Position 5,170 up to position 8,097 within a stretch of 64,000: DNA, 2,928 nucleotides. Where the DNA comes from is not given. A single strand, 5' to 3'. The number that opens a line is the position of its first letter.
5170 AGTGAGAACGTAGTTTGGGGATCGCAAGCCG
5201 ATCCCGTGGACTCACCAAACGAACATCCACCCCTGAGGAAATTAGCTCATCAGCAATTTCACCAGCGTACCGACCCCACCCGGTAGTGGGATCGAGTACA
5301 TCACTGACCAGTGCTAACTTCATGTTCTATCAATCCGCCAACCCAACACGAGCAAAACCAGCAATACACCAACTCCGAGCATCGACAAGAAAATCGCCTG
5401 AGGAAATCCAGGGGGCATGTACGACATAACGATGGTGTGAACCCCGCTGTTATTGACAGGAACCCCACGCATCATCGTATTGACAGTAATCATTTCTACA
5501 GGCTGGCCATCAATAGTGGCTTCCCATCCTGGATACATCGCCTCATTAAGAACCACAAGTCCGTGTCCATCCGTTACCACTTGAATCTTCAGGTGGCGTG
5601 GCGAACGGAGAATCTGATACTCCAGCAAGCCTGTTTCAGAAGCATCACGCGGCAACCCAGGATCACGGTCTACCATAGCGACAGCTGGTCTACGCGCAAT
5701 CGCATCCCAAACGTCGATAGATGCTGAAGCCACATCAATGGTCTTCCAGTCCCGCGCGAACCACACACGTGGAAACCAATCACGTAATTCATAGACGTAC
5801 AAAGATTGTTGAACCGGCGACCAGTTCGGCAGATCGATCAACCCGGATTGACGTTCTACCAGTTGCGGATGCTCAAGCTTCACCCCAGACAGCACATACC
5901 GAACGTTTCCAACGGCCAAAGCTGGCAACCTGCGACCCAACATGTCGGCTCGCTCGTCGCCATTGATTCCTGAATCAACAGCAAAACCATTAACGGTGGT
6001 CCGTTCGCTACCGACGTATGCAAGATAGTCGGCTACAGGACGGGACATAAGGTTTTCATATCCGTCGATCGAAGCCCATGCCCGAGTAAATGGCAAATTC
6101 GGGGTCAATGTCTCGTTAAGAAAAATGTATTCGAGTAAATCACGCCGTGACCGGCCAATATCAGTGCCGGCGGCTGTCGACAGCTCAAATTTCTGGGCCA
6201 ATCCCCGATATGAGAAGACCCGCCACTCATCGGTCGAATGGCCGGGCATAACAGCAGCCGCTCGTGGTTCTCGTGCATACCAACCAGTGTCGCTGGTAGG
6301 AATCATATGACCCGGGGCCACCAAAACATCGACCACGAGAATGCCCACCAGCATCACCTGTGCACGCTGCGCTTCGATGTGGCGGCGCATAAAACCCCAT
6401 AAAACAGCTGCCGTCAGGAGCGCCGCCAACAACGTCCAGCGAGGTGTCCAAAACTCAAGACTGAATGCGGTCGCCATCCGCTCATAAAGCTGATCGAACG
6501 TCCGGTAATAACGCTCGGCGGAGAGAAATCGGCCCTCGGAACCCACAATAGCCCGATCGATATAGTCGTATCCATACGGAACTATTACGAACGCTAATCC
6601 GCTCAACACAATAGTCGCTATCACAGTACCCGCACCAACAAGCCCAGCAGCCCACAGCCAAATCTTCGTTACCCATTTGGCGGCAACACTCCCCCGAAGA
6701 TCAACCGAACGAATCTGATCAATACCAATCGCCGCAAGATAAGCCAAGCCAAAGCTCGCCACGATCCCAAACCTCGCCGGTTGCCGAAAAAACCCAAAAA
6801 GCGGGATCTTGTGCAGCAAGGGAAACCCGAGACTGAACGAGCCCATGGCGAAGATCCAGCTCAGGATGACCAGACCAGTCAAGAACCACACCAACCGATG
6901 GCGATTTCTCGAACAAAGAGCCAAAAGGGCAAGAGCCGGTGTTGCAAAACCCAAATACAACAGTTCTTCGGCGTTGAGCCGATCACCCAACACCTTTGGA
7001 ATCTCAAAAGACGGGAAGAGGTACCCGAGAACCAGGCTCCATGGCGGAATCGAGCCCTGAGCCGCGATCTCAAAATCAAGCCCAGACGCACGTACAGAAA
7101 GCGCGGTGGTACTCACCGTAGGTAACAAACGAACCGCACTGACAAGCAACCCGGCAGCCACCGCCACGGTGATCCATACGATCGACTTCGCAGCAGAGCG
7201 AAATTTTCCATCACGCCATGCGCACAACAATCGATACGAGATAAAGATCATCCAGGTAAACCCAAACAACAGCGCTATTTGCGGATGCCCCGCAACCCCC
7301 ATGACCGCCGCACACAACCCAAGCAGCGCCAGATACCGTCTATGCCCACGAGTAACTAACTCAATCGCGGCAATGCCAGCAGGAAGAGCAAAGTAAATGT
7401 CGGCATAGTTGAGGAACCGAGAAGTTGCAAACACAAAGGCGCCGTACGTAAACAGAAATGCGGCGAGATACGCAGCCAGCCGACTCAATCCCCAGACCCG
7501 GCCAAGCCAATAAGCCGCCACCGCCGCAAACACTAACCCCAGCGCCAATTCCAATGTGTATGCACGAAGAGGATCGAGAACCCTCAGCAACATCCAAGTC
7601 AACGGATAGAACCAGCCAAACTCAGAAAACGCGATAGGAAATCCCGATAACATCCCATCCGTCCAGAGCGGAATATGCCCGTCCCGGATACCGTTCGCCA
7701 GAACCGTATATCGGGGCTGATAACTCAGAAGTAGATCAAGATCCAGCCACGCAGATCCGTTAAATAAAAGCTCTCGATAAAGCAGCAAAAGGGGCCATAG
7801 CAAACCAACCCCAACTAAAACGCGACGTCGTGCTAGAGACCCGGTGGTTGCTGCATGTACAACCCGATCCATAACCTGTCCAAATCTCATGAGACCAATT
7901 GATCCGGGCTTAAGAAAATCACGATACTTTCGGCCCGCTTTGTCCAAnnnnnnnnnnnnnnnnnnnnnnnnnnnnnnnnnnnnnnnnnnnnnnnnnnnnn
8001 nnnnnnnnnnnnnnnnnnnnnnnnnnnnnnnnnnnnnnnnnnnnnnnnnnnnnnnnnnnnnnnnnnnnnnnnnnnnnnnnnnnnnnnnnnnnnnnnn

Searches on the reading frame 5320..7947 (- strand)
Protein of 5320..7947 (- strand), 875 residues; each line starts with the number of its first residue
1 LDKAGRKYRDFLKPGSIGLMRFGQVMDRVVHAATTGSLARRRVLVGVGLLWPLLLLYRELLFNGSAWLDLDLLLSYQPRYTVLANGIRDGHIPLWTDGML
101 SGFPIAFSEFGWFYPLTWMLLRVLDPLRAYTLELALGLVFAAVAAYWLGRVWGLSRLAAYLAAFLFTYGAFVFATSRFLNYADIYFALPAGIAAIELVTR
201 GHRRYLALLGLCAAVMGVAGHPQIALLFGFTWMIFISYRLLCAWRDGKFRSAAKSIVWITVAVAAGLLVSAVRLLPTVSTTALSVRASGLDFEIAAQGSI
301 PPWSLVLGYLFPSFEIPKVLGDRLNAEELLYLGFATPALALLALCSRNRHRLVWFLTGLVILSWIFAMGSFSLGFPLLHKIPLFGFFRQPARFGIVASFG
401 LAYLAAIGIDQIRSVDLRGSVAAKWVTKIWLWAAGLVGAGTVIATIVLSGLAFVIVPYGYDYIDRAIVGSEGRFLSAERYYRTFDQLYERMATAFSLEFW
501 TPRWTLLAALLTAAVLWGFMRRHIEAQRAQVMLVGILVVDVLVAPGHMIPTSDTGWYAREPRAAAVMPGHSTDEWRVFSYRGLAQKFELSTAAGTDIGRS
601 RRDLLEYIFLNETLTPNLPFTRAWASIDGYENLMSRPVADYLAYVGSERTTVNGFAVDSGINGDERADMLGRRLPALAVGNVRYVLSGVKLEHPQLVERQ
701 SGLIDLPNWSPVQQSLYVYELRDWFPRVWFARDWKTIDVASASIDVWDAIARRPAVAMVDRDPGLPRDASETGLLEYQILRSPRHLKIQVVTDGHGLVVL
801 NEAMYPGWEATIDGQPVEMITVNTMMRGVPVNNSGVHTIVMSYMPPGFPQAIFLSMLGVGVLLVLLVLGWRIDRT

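Call 11: search_protein_families(library=pfam, proteins=[window:5320-7947:-], max_evalue=0.001)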
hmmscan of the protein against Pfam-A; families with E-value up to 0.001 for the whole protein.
window:5320-7947:- (875 aa): 1 family
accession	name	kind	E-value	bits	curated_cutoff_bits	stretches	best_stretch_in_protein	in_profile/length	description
PF09586.16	YfhO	-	7.8e-12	44.8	28.5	1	784-855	764-835/835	Bacterial membrane protein YfhO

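Call 51: search_protein_families(library=ncbifam, proteins=[window:5320-7947:-], max_evalue=0.001)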
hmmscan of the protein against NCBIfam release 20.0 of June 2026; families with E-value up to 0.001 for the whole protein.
window:5320-7947:- (875 aa): 0 families
